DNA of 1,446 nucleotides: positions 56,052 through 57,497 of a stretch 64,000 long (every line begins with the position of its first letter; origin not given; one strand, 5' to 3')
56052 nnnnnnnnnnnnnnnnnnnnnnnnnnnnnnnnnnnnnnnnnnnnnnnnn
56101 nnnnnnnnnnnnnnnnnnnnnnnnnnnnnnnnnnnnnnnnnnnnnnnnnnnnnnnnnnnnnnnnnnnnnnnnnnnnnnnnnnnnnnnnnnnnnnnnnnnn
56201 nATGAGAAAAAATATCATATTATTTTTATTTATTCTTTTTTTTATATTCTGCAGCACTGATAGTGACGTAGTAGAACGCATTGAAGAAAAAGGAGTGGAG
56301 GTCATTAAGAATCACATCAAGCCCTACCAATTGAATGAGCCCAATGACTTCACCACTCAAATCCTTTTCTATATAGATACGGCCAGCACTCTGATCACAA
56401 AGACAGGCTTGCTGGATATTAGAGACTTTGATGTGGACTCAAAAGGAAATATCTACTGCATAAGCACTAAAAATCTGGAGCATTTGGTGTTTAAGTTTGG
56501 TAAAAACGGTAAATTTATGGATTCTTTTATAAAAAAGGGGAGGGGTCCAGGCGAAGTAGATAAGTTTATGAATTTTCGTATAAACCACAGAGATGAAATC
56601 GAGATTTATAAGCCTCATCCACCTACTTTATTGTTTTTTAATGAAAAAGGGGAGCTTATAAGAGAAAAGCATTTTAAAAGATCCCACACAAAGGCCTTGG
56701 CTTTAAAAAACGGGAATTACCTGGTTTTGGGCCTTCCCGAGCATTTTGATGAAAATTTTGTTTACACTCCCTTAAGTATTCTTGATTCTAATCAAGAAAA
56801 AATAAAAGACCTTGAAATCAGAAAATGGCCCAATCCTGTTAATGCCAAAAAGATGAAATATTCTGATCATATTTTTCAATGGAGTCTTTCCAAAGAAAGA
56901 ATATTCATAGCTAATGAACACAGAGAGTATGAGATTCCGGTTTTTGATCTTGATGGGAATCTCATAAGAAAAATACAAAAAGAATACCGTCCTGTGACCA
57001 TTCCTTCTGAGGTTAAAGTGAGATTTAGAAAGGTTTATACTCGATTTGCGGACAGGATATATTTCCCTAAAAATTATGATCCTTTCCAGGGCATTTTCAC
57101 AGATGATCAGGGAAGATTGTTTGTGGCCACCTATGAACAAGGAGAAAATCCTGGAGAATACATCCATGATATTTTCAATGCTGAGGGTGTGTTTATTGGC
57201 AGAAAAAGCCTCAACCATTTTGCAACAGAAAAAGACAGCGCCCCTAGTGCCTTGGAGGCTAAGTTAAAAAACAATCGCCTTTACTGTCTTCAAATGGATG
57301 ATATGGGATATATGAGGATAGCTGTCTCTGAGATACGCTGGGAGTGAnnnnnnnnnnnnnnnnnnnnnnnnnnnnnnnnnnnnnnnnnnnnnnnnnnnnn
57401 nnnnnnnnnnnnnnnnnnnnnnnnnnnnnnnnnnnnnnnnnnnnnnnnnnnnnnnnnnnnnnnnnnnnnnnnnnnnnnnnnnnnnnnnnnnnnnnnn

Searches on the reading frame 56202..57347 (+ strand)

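Call 4: search_protein_families(library=pfam, proteins=[window:56202-57347:+], max_evalue=0.01)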
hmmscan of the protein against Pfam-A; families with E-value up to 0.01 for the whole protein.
window:56202-57347:+ (381 aa): 2 families
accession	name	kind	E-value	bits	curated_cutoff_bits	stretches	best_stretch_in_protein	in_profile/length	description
PF17170.10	DUF5128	-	7.4e-09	35.7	22.9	1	82-203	54-174/321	6-bladed beta-propeller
PF15869.11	TolB_like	-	1e-05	25.5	29.2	0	76-129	22-76/296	TolB-like 6-blade propeller-like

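Call 6: search_protein_families(library=ncbifam, proteins=[window:56202-57347:+], max_evalue=0.01)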
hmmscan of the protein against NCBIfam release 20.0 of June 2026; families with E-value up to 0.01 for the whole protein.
window:56202-57347:+ (381 aa): 0 families
